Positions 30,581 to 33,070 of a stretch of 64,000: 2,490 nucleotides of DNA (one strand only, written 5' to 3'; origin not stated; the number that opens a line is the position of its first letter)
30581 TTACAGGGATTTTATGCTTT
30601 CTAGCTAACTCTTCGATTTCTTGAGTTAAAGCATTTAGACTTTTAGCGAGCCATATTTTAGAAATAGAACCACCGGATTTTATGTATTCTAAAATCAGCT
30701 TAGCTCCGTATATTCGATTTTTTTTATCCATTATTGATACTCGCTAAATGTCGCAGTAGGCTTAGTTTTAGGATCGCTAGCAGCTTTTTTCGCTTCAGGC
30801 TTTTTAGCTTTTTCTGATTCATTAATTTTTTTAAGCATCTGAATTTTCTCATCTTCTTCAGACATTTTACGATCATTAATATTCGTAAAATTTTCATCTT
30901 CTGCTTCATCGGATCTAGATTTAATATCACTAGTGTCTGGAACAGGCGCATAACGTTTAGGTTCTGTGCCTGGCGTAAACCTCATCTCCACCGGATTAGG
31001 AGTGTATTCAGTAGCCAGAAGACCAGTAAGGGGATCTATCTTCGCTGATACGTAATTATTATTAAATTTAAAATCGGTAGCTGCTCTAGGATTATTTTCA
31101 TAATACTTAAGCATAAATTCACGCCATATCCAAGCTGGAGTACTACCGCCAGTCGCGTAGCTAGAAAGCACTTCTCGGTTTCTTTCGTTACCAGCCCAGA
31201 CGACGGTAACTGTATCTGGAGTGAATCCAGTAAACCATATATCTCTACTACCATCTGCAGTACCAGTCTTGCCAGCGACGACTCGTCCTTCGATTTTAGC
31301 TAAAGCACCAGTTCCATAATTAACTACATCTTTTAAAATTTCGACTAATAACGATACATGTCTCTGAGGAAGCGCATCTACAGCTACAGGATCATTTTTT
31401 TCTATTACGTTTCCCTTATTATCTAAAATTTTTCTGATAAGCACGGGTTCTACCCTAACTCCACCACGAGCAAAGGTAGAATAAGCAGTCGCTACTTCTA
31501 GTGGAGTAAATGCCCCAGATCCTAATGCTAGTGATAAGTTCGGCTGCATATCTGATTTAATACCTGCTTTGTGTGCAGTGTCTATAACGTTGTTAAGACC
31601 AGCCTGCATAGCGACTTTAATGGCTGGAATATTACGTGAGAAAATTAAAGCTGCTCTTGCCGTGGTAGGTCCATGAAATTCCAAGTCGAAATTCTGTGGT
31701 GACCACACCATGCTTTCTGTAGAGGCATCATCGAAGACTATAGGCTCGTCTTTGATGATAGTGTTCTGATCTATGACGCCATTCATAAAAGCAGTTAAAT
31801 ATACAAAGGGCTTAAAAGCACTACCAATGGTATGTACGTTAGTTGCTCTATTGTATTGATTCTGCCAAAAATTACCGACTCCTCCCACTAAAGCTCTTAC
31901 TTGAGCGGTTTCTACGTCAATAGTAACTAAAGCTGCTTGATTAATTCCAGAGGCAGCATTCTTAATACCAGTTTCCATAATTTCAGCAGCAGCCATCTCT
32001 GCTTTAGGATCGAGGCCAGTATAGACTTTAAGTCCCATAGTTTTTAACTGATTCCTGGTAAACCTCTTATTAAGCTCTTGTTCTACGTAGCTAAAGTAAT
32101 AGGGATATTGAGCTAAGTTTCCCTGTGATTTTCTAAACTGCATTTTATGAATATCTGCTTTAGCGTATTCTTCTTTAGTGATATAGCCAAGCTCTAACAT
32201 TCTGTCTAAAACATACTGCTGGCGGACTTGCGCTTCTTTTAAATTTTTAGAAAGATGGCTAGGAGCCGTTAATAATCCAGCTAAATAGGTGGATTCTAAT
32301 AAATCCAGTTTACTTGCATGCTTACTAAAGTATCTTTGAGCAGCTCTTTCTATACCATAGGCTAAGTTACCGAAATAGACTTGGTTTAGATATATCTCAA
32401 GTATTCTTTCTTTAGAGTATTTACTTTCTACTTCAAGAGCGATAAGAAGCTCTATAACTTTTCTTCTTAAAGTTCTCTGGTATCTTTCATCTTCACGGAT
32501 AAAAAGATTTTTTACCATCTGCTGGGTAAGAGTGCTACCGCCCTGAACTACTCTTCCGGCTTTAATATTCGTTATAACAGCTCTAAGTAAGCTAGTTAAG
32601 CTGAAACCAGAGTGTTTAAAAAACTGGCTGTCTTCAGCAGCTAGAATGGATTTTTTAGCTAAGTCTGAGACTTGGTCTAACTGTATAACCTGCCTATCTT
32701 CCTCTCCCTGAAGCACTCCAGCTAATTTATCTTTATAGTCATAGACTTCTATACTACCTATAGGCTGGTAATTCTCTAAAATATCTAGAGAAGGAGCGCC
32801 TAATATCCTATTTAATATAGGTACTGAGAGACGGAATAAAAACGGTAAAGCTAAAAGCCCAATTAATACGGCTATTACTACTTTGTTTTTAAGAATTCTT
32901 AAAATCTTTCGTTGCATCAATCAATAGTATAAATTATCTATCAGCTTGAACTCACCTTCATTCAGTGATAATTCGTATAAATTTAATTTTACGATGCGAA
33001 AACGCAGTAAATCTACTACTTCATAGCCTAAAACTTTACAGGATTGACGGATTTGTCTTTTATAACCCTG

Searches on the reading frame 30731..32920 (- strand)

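Call 18: search_protein_families(library=ncbifam, proteins=[window:30731-32920:-], max_evalue=1e-20)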
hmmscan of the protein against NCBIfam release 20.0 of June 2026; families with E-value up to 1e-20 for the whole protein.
window:30731-32920:- (729 aa): 13 families
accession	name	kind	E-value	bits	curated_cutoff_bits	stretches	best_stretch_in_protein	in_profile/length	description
TIGR02074.1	PBP_1a_fam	subfamily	4.3e-163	543.9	508.75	1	76-608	2-534/535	PBP1A family penicillin-binding protein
NF051885.1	tranpepglycosPbpC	equivalog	1.3e-134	450.2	900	1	8-621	7-608/632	multimodular transpeptidase-transglycosylase PbpC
TIGR02071.1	PBP_1b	equivalog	1.5e-119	400.2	717.75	1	61-606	130-682/729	penicillin-binding protein 1B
TIGR02073.1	PBP_1c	equivalog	3.9e-97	326.6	494.2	1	58-712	13-643/728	penicillin-binding protein 1C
NF007061.0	PRK09506.1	equivalog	7.7e-94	315.1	1120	1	62-590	195-733/825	bifunctional glycosyl transferase/transpeptidase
NF011423.0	PRK14850.1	equivalog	1.4e-85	288.3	1275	1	74-602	155-688/764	penicillin-binding protein 1b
NF008643.0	PRK11636.1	equivalog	1.3e-84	285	1263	2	54-316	45-304/850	peptidoglycan glycosyltransferase/peptidoglycan DD-transpeptidase MrcA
NF038276.1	strep_PBP2A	exception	2.3e-80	270.8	1100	1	59-630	80-658/716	penicillin-binding protein PBP2A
NF038272.1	strep_PBP1A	exception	2.2e-69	234.4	1075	1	14-557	10-561/658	penicillin-binding protein PBP1A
NF008414.0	PRK11240.1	equivalog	4.1e-52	177.3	1121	1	78-586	66-546/774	peptidoglycan glycosyltransferase PbpC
NF038274.1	strep_PBP1B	exception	2.6e-49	168.2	1225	1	5-268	9-288/745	penicillin-binding protein PBP1B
TIGR02070.1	mono_pep_trsgly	equivalog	1e-42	146.2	182.65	1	75-240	54-217/224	monofunctional biosynthetic peptidoglycan transglycosylase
NF010008.0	PRK13481.1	equivalog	2.7e-35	122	270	1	63-255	67-263/269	glycosyltransferase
